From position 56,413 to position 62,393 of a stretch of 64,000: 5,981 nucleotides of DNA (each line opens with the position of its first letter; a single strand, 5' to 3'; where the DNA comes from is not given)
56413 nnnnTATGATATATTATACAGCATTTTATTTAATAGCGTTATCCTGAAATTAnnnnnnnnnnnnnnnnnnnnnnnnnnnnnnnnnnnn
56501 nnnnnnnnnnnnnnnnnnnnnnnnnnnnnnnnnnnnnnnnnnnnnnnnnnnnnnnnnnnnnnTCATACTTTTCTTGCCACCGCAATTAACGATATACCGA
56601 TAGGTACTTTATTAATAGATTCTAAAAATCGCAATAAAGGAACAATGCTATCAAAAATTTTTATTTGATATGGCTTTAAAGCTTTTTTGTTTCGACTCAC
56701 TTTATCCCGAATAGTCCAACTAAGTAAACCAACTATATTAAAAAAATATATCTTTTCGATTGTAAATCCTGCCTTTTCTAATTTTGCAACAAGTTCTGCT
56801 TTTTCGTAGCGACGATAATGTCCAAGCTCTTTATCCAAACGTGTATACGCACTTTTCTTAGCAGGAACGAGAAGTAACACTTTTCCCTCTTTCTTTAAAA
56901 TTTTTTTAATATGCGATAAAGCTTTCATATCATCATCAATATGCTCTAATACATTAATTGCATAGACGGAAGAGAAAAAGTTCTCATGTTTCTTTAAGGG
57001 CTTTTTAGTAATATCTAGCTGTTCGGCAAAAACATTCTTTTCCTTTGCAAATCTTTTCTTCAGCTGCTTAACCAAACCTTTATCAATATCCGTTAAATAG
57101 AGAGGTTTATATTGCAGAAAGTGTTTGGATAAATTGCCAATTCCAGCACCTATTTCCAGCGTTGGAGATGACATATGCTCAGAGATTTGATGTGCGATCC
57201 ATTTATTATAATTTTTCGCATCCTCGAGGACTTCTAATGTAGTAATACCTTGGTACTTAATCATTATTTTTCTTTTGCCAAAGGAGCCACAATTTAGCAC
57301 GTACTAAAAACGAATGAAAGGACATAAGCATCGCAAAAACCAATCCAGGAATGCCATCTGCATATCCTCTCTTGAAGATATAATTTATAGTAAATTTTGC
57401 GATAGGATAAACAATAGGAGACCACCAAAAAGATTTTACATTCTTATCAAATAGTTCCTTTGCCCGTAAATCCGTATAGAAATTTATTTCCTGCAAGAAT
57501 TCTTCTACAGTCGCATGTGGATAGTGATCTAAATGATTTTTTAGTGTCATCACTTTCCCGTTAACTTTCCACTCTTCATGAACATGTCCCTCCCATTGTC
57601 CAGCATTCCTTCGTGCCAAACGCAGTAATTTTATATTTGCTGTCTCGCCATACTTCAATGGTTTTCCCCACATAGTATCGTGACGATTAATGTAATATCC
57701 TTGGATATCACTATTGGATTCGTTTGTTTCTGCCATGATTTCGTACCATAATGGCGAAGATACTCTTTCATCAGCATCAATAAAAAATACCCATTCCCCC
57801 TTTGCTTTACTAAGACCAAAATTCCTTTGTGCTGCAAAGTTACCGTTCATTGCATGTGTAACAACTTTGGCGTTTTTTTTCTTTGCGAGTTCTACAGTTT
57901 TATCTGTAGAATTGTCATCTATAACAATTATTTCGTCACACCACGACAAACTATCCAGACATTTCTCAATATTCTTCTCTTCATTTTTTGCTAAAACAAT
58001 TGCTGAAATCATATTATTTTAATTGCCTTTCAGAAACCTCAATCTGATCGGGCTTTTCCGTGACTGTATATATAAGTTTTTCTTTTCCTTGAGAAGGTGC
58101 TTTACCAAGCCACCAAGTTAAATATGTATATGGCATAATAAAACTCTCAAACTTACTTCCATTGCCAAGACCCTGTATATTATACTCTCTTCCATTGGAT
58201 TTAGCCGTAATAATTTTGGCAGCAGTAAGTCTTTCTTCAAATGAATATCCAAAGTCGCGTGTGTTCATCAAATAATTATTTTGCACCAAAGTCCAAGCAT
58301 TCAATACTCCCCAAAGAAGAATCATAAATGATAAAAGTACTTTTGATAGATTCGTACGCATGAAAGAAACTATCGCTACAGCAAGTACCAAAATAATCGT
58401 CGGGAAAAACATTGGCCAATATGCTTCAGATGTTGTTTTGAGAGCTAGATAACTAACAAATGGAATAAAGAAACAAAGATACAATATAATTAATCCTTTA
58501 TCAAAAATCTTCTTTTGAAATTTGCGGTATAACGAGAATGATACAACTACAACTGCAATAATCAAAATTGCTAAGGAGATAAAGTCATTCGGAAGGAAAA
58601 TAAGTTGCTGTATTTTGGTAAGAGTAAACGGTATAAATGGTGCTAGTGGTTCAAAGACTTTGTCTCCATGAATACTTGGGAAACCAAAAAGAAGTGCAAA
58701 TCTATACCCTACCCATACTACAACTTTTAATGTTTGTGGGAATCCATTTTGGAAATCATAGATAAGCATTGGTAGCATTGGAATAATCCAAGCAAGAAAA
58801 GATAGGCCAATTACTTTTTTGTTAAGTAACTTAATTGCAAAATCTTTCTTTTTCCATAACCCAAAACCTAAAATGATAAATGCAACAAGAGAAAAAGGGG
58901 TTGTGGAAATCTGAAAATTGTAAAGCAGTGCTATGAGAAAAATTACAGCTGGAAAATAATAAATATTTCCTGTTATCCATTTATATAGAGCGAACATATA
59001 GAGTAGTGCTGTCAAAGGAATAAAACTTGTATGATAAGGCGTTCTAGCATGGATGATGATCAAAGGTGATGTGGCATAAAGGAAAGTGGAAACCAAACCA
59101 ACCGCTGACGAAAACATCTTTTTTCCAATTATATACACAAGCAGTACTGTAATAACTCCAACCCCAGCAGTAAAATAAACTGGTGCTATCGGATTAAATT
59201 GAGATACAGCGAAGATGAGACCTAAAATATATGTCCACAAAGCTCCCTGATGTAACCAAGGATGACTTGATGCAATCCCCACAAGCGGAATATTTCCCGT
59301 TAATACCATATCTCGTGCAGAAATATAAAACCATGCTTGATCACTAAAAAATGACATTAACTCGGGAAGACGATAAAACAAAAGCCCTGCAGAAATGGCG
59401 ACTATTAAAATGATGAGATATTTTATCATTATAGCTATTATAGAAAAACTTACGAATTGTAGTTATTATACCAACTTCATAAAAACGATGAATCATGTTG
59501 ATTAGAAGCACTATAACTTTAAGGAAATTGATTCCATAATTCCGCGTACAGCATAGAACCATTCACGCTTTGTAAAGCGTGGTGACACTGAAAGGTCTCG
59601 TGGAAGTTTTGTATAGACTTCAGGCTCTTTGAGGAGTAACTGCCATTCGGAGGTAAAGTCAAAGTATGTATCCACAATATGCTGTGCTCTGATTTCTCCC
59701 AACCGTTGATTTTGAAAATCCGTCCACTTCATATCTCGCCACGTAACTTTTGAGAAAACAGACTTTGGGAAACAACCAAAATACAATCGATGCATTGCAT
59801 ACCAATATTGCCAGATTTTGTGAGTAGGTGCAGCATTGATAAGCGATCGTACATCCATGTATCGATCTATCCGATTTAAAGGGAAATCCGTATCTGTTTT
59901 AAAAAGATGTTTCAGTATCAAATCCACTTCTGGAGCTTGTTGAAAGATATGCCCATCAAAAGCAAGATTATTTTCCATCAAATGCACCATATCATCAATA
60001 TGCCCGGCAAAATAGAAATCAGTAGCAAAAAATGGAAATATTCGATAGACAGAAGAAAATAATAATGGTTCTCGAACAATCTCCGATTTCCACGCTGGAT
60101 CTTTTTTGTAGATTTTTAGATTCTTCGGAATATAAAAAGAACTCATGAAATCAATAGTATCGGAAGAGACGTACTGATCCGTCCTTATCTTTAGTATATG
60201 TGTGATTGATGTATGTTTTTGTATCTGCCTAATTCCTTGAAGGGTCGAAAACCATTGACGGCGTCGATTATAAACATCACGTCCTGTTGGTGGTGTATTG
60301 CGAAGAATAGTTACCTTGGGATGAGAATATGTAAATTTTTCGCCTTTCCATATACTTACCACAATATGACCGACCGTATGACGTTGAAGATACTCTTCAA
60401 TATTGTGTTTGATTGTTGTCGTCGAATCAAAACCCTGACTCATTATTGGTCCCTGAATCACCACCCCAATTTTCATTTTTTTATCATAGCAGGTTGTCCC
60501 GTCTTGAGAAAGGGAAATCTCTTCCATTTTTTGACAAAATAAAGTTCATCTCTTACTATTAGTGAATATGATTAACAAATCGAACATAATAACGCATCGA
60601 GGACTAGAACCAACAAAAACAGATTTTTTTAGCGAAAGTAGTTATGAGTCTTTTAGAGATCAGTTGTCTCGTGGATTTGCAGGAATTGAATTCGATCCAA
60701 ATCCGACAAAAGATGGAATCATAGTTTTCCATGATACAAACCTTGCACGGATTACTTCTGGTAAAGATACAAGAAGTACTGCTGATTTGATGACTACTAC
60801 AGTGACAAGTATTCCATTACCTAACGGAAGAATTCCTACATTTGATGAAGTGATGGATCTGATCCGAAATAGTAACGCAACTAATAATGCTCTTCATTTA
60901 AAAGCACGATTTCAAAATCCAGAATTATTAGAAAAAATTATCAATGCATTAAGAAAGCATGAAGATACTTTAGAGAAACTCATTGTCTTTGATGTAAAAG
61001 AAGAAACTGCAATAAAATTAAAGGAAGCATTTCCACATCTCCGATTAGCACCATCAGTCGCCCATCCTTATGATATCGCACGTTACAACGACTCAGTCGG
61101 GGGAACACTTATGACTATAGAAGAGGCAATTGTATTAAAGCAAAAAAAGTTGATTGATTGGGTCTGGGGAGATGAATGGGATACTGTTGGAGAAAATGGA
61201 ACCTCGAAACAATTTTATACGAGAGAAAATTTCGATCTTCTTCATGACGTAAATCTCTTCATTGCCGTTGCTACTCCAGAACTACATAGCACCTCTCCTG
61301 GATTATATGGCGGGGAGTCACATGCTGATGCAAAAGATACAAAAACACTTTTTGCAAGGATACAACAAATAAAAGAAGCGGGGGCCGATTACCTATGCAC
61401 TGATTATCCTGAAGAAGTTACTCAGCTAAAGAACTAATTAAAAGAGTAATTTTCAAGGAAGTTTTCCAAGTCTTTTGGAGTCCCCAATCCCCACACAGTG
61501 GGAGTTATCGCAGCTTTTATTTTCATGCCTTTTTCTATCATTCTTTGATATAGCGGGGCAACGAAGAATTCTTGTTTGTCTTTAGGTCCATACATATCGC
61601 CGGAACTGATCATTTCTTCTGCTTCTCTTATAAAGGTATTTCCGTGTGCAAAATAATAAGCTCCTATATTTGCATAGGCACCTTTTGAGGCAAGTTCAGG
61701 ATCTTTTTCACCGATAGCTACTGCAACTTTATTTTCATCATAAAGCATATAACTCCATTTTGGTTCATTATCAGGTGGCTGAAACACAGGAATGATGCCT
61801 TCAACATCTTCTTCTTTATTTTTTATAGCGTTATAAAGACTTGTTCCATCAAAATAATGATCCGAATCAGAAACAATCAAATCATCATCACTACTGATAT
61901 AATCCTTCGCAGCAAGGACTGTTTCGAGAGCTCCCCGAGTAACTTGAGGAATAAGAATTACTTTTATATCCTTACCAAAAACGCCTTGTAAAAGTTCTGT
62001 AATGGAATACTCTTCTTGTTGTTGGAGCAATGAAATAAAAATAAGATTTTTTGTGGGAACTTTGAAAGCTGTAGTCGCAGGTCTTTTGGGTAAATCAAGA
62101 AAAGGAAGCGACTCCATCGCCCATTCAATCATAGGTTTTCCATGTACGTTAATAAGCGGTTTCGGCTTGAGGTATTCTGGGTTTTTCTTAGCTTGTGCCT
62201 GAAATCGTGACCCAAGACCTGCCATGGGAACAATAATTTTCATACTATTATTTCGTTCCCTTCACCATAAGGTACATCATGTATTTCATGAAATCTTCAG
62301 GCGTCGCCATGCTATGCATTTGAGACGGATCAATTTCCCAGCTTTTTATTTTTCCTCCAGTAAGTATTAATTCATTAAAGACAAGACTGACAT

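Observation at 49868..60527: Island of four polytopic GT-C-like glycosyltransferases with an O-antigen-ligase-like protein, a GT2 enzyme and two methyltransferases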

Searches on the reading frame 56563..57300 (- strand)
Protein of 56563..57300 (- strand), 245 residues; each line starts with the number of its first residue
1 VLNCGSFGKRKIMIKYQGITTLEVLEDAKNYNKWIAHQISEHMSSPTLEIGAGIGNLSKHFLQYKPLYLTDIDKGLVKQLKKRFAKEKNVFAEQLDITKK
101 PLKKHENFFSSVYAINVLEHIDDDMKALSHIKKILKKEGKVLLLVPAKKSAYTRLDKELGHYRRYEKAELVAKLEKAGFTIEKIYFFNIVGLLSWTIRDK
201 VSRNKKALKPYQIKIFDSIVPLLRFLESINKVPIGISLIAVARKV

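Call 4: search_protein_families(library=pfam, proteins=[window:56563-57300:-], max_evalue=0.01)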
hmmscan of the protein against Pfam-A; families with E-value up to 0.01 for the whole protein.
window:56563-57300:- (245 aa): 8 families
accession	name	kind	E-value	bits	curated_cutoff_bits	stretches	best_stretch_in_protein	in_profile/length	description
PF08242.18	Methyltransf_12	-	4.1e-14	53.5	30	1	48-140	1-97/98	Methyltransferase domain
PF13489.12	Methyltransf_23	-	1.9e-13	50.9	27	1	47-182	26-162/164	Methyltransferase domain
PF08241.18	Methyltransf_11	-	2.6e-12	47.7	21.2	1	48-142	1-94/95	Methyltransferase domain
PF13649.12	Methyltransf_25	-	3.7e-10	40.8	27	1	48-139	2-97/97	Methyltransferase domain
PF13847.12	Methyltransf_31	-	1.2e-06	28.8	27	1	46-147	6-113/145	Methyltransferase domain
PF05219.18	DREV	-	1.2e-05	25.1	26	1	40-145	91-188/265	DREV methyltransferase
PF00398.26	RrnaAD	-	2.6e-05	23.9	24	1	35-104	22-92/263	Ribosomal RNA adenine dimethylase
PF05891.18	Methyltransf_PK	-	0.00025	21.1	27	1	39-180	51-195/218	AdoMet dependent proline di-methyltransferase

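Call 5: search_protein_families(library=ncbifam, proteins=[window:56563-57300:-], max_evalue=0.01)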
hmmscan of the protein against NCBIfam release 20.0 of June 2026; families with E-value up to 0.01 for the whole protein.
window:56563-57300:- (245 aa): 13 families
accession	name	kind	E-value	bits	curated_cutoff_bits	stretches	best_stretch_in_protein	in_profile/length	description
TIGR00755.1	ksgA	equivalog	4.5e-08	32.7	171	1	32-107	18-94/256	16S rRNA (adenine(1518)-N(6)/adenine(1519)-N(6))-dimethyltransferase RsmA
NF000499.2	Erm23S_rRNA_broad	equivalog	1.6e-06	27.7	212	1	33-105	13-86/244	23S ribosomal RNA methyltransferase Erm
NF011650.0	PRK15068.1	equivalog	2.5e-05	23.3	209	1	48-143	127-225/324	tRNA 5-methoxyuridine(34)/uridine 5-oxyacetic acid(34) synthase CmoB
TIGR02072.1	BioC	equivalog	3.2e-05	23.8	184.95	1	44-148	35-137/244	malonyl-ACP O-methyltransferase BioC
TIGR01983.1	UbiG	equivalog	4e-05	23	102.95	1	41-143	47-151/228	bifunctional 2-polyprenyl-6-hydroxyphenol methylase/3-demethylubiquinol 3-O-methyltransferase UbiG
NF043040.1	corrin_prot_MT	hypoth_equivalog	5.5e-05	22.7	180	1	25-143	24-147/216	corrinoid protein-associated methyltransferase CpaM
TIGR00452.1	TIGR00452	equivalog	0.00031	19.7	275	1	37-143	111-219/316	tRNA 5-methoxyuridine(34)/uridine 5-oxyacetic acid(34) synthase CmoB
NF001240.0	PRK00216.1-1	equivalog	0.00034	19.8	378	1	45-157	65-181/251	bifunctional demethylmenaquinone methyltransferase/2-methoxy-6-polyprenyl-1,4-benzoquinol methylase UbiE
NF001244.0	PRK00216.1-5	equivalog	0.00044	19.6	216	1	32-144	37-154/236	bifunctional demethylmenaquinone methyltransferase/2-methoxy-6-polyprenyl-1,4-benzoquinol methylase UbiE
TIGR01934.1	MenG_MenH_UbiE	subfamily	0.00077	18.8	158.35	1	28-150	24-148/223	ubiquinone/menaquinone biosynthesis methyltransferase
NF000337.1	erm_SHROVE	exception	0.00077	18.8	320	1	33-98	18-84/248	ErmE/ErmH/ErmO/ErmR family 23S rRNA (adenine(2058)-N(6))-methyltransferase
NF045667.1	MTase_DVU1556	equivalog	0.0021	17.6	155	1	45-182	24-163/213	DVU_1556 family methyltransferase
TIGR04345.1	ovoA_Cterm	equivalog_domain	0.0043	16.6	170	0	101-164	127-191/242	putative 4-mercaptohistidine N1-methyltransferase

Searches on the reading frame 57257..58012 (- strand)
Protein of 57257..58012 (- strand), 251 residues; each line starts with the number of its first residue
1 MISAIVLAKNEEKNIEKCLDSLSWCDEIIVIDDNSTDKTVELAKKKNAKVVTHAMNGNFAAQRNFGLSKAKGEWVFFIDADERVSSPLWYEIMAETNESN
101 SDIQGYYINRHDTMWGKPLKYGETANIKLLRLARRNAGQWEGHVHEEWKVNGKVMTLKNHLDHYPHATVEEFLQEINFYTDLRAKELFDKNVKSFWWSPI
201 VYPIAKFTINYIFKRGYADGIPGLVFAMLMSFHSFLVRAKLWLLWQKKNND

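Call 4: search_protein_families(library=pfam, proteins=[window:57257-58012:-], max_evalue=0.01)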
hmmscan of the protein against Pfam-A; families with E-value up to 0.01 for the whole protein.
window:57257-58012:- (251 aa): 3 families
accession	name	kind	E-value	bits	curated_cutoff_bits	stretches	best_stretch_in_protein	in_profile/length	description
PF00535.33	Glycos_transf_2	-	8.5e-24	84.8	23.3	1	3-109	1-116/168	Glycosyl transferase family 2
PF10111.15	Glyco_tranf_2_2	-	9.3e-08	32.3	27.3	1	16-86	17-96/276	Glycosyltransferase like family 2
PF13704.12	Glyco_tranf_2_4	-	6.8e-07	30.1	27.5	1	9-82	1-82/98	Glycosyl transferase family 2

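Call 5: search_protein_families(library=ncbifam, proteins=[window:57257-58012:-], max_evalue=0.01)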
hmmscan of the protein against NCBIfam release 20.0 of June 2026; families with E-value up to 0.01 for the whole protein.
window:57257-58012:- (251 aa): 23 families
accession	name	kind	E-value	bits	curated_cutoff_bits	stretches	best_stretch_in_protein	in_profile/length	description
TIGR04283.1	glyco_like_mftF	equivalog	5.9e-16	58.7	182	1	2-107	1-107/221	TIGR04283 family arsenosugar biosynthesis glycosyltransferase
TIGR04195.1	S_glycosyl_SunS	equivalog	7.8e-14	51.3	350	1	3-82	60-142/421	SunS family peptide S-glycosyltransferase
NF007482.0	PRK10073.1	equivalog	5e-13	48.7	423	1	2-103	8-117/334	glycosyltransferase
TIGR03965.1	mycofact_glyco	equivalog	1.2e-10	40.9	280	1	3-93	77-175/467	mycofactocin biosynthesis glycosyltransferase MftF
NF047683.1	TeichurnBiosyTuaG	equivalog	2.3e-08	34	400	1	2-83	8-98/252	teichuronic acid biosynthesis protein TuaG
NF010496.0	PRK13915.1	equivalog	7.6e-08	31.8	262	1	2-83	33-128/307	glucosyl-3-phosphoglycerate synthase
NF041875.1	EPS_EpsD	equivalog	1.4e-07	31.2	370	1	27-93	32-101/325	exopolysaccharide biosynthesis glycosyltransferase EpsD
TIGR04182.1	glyco_TIGR04182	equivalog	1.9e-07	30.8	325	1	5-82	5-83/293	S-layer glycoprotein N-glycosyltransferase AglJ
NF050050.1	ProtGlycPglI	equivalog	7.6e-07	28.8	500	1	4-110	6-122/306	GalNAc(5)-diNAcBac-PP-undecaprenol beta-1,3-glucosyltransferase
TIGR03937.1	PgaC_IcaA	equivalog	1.8e-06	27.2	422.3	1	1-85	46-139/407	poly-beta-1,6-N-acetyl-D-glucosamine synthase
NF038302.1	EPS_HpsE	equivalog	2.9e-06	26.5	300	1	19-91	29-105/307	hormogonium polysaccharide biosynthesis glycosyltransferase HpsE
NF045692.1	OglycostaseCruG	equivalog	5.1e-05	22.4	600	1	2-103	43-159/386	2'-O-glycosyltransferase CruG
NF058614.1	PPMAGASynPpgS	equivalog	0.0001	21.8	370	1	5-66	5-67/226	polyprenyl-phospho-N-acetylgalactosaminyl synthase PpgS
TIGR03469.1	HpnB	hypoth_equivalog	0.0002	20.5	379.25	1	2-49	46-98/386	hopene-associated glycosyltransferase HpnB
NF041391.1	DPhHxTase_Halo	equivalog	0.00021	20.4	375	1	10-83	5-80/213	dolichyl-phosphate hexose transferase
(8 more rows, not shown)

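Call 92: search_solved_structures(query=A7, max_evalue=0.01)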
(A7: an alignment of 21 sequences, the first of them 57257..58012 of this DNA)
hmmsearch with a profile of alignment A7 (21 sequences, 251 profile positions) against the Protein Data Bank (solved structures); distinct sequences matched with E-value up to 0.01: 33.
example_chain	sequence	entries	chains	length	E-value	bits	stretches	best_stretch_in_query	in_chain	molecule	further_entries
22ao_A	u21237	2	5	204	1.6e-26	96.5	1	2-167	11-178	GmaR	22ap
7msn_A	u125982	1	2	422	1.3e-15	60.7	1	2-94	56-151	SPbeta prophage-derived glycosyltransferase SunS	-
7msp_A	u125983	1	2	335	1.5e-15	60.5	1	2-94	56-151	SPbeta prophage-derived glycosyltransferase SunS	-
7msk_A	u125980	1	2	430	3.7e-15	59.3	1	2-87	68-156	Glyco_trans_2-like domain-containing protein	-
5tze_C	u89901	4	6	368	6.8e-12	48.6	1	2-100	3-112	Glycosyl transferase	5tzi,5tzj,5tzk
5tz8_A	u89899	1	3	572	1.4e-11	47.6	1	2-100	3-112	Glycosyl transferase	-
6p61_A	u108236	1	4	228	3.7e-10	42.9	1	2-90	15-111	Glycosyltransferase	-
5hea_A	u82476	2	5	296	1.3e-08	37.8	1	2-97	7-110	Putative glycosyltransferase (GalT1)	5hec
6h1j_A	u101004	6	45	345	3.1e-08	36.6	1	2-99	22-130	Probable ss-1,3-N-acetylglucosaminyltransferase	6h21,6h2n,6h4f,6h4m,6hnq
3bcv_A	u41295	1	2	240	7.9e-08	35.3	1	2-100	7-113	Putative glycosyltransferase protein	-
8vh7_A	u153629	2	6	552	1.4e-06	31.2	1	2-87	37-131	Heparosan synthase B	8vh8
8viw_A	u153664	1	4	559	1.4e-06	31.2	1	2-87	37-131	Heparosan synthase B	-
3l7m_A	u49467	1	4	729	6e-06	29.1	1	3-110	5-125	Teichoic acid biosynthesis protein F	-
3l7i_A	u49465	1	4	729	6e-06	29.1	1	3-110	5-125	Teichoic acid biosynthesis protein F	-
3l7j_A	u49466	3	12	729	6e-06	29.1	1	3-110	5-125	Teichoic acid biosynthesis protein F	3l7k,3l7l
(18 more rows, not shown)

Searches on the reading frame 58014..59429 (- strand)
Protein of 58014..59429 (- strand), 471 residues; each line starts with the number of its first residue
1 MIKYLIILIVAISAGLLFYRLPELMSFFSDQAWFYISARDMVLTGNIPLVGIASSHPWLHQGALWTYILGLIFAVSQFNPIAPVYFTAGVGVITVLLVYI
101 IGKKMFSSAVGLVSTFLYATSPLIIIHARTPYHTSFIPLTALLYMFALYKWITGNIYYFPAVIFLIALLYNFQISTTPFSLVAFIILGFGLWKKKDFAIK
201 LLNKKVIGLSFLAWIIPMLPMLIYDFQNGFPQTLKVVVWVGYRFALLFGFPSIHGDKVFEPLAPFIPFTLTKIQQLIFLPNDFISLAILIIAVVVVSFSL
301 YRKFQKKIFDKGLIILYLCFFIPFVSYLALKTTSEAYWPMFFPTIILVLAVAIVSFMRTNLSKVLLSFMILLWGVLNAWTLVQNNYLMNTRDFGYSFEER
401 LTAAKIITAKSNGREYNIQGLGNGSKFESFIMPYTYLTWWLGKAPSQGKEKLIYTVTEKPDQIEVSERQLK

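Call 4: search_protein_families(library=pfam, proteins=[window:58014-59429:-], max_evalue=0.01)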
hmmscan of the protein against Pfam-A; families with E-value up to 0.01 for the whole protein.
window:58014-59429:- (471 aa): 1 family
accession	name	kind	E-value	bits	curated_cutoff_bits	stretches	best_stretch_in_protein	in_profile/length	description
PF13231.12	PMT_2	-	0.00074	20.2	26.1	1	65-220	6-156/160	Dolichyl-phosphate-mannose-protein mannosyltransferase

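Call 5: search_protein_families(library=ncbifam, proteins=[window:58014-59429:-], max_evalue=0.01)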
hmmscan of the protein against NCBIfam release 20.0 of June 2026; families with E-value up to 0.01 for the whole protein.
window:58014-59429:- (471 aa): 0 families

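Call 45: search_solved_structures(query=A2, max_evalue=1)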
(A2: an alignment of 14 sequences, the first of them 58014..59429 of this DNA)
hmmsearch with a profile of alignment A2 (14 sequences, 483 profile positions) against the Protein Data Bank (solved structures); distinct sequences matched with E-value up to 1: 0.

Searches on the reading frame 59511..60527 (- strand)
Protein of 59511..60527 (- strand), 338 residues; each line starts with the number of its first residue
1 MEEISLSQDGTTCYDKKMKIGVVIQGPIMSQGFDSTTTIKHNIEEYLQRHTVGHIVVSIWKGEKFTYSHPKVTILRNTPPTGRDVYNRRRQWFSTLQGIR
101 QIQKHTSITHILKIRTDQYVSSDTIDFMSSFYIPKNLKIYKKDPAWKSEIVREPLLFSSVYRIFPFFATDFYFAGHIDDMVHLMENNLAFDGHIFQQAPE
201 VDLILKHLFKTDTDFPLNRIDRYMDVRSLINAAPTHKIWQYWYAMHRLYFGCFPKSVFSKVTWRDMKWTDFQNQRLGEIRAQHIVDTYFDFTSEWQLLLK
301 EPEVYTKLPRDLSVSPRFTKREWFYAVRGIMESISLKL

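Call 4: search_protein_families(library=pfam, proteins=[window:59511-60527:-], max_evalue=0.01)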
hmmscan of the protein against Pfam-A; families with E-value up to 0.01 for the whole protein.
window:59511-60527:- (338 aa): 1 family
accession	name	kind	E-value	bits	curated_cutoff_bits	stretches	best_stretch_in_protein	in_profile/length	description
PF07507.16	WavE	-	6.8e-12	45.7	27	1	20-191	1-177/305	WavE lipopolysaccharide synthesis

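Call 5: search_protein_families(library=ncbifam, proteins=[window:59511-60527:-], max_evalue=0.01)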
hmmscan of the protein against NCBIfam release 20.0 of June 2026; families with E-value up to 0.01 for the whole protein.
window:59511-60527:- (338 aa): 0 families

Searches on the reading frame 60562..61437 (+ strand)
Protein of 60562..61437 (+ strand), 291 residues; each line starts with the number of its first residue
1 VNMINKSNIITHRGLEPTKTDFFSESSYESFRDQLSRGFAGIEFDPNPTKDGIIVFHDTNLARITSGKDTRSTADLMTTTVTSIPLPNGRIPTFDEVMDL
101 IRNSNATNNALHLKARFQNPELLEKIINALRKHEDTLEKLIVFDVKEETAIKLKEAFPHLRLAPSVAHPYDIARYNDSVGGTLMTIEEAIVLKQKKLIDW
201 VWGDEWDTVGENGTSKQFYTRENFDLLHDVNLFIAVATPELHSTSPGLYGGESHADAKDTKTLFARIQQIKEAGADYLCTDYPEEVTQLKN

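Call 4: search_protein_families(library=pfam, proteins=[window:60562-61437:+], max_evalue=0.01)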
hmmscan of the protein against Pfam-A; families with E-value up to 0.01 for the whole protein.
window:60562-61437:+ (291 aa): 1 family
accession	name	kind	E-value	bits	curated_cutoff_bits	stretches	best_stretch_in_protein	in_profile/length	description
PF03009.23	GDPD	-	1.5e-10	42.1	23.6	1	12-168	1-169/244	Glycerophosphoryl diester phosphodiesterase family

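Call 5: search_protein_families(library=ncbifam, proteins=[window:60562-61437:+], max_evalue=0.01)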
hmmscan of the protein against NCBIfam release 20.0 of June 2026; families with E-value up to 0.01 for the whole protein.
window:60562-61437:+ (291 aa): 1 family
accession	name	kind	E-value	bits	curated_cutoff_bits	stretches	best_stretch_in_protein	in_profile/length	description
NF006989.0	PRK09454.1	equivalog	0.0024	17.2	264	0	24-71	23-71/251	glycerophosphodiester phosphodiesterase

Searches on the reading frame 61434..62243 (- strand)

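Call 13: search_protein_families(library=pfam, proteins=[window:61434-62243:-], max_evalue=0.01)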
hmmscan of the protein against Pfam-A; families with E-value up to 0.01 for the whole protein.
window:61434-62243:- (269 aa): 2 families
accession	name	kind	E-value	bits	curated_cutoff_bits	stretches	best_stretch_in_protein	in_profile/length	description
PF00483.29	NTP_transferase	-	2.1e-07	31.2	21.2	1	27-206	21-188/245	Nucleotidyl transferase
PF12804.13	NTP_transf_3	-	0.00083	20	27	1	4-155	2-124/160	MobA-like NTP transferase domain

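Call 61: search_protein_families(library=ncbifam, proteins=[window:61434-62243:-], max_evalue=0.001)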
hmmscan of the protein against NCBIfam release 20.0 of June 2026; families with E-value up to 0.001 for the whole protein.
window:61434-62243:- (269 aa): 6 families
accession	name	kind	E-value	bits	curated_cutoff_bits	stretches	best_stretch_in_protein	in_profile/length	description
TIGR03992.1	Arch_glmU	subfamily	3.1e-08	32.9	292.1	1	1-201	1-171/393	bifunctional sugar-1-phosphate nucleotidylyltransferase/acetyltransferase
TIGR01208.1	rmlA_long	equivalog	3.6e-06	26.1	320.25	1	2-259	1-227/353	glucose-1-phosphate thymidylyltransferase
NF010937.0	PRK14357.1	equivalog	0.00011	21.3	658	0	84-214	55-183/448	bifunctional UDP-N-acetylglucosamine diphosphorylase/glucosamine-1-phosphate N-acetyltransferase GlmU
NF041313.1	UDPGP_AglF_Halo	equivalog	0.0002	20.9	400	0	1-49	1-44/234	UTP--glucose-1-phosphate uridylyltransferase AglF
NF041173.1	Sug_nt_acttase_Thmprot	equivalog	0.0002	20.5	600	1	1-197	1-167/405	bifunctional sugar-1-phosphate nucleotidylyltransferase/acetyltransferase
NF045761.1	NAMPUrTaseMurU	equivalog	0.0008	19.3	250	0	1-46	1-41/226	N-acetylmuramate alpha-1-phosphate uridylyltransferase MurU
